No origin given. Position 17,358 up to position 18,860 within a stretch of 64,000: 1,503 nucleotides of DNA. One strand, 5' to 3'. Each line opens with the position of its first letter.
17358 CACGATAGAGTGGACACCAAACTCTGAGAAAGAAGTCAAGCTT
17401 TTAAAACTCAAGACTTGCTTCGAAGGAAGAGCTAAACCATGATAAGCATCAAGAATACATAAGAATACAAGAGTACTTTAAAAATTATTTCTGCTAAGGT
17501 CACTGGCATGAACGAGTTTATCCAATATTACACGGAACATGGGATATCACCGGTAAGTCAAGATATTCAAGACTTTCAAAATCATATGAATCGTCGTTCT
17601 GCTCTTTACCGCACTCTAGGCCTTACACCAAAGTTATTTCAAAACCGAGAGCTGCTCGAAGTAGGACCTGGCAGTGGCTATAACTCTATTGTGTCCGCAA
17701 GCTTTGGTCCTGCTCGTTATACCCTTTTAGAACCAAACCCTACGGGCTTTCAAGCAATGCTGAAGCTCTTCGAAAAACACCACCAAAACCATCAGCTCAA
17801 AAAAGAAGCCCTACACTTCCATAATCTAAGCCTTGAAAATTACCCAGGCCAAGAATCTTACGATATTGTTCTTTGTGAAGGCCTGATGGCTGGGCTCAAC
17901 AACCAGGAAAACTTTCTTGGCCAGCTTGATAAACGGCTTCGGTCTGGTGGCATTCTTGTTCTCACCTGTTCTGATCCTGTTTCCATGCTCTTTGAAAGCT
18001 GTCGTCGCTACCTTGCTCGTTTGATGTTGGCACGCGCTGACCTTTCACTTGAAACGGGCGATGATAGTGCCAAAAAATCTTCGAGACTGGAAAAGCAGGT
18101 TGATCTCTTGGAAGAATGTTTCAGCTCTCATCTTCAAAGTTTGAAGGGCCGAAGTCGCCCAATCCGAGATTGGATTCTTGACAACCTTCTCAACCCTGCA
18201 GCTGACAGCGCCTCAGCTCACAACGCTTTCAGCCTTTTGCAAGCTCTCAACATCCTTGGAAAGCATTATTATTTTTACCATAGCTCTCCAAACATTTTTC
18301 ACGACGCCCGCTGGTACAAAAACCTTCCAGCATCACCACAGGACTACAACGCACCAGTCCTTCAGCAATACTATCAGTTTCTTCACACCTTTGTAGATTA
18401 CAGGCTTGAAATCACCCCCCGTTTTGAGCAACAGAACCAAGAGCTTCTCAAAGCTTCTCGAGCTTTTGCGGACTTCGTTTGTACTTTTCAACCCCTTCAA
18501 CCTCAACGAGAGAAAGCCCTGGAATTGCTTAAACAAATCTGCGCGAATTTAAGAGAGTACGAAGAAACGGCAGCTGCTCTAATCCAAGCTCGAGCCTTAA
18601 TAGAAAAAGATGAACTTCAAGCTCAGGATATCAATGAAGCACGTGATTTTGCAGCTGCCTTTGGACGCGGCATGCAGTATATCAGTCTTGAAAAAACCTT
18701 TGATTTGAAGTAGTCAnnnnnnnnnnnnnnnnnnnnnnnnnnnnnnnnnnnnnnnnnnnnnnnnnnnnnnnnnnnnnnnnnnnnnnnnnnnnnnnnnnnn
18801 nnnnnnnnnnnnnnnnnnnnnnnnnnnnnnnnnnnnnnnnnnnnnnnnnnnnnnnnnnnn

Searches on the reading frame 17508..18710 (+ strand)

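Call 57: search_protein_families(library=pfam, proteins=[window:17508-18710:+], max_evalue=0.00001)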
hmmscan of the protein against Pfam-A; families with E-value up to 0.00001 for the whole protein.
window:17508-18710:+ (401 aa): 4 families
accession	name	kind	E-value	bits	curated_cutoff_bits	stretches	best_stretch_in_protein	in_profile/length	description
PF13489.12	Methyltransf_23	-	1.1e-09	38.6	27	1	37-155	14-119/164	Methyltransferase domain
PF08242.18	Methyltransf_12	-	3.1e-08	34.7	30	1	50-150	1-98/98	Methyltransferase domain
PF08241.18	Methyltransf_11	-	2e-07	32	21.2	1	50-152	1-95/95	Methyltransferase domain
PF13847.12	Methyltransf_31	-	2e-07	31.2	27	1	46-156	4-113/145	Methyltransferase domain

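Call 73: search_protein_families(library=ncbifam, proteins=[window:17508-18710:+], max_evalue=0.00001)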
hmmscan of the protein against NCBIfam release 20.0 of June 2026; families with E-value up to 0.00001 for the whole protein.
window:17508-18710:+ (401 aa): 2 families
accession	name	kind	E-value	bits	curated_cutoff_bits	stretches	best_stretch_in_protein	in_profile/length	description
NF011650.0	PRK15068.1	equivalog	4.7e-08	32.3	209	1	44-153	121-226/324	tRNA 5-methoxyuridine(34)/uridine 5-oxyacetic acid(34) synthase CmoB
TIGR00452.1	TIGR00452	equivalog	7.7e-06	24.9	275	0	44-152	116-219/316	tRNA 5-methoxyuridine(34)/uridine 5-oxyacetic acid(34) synthase CmoB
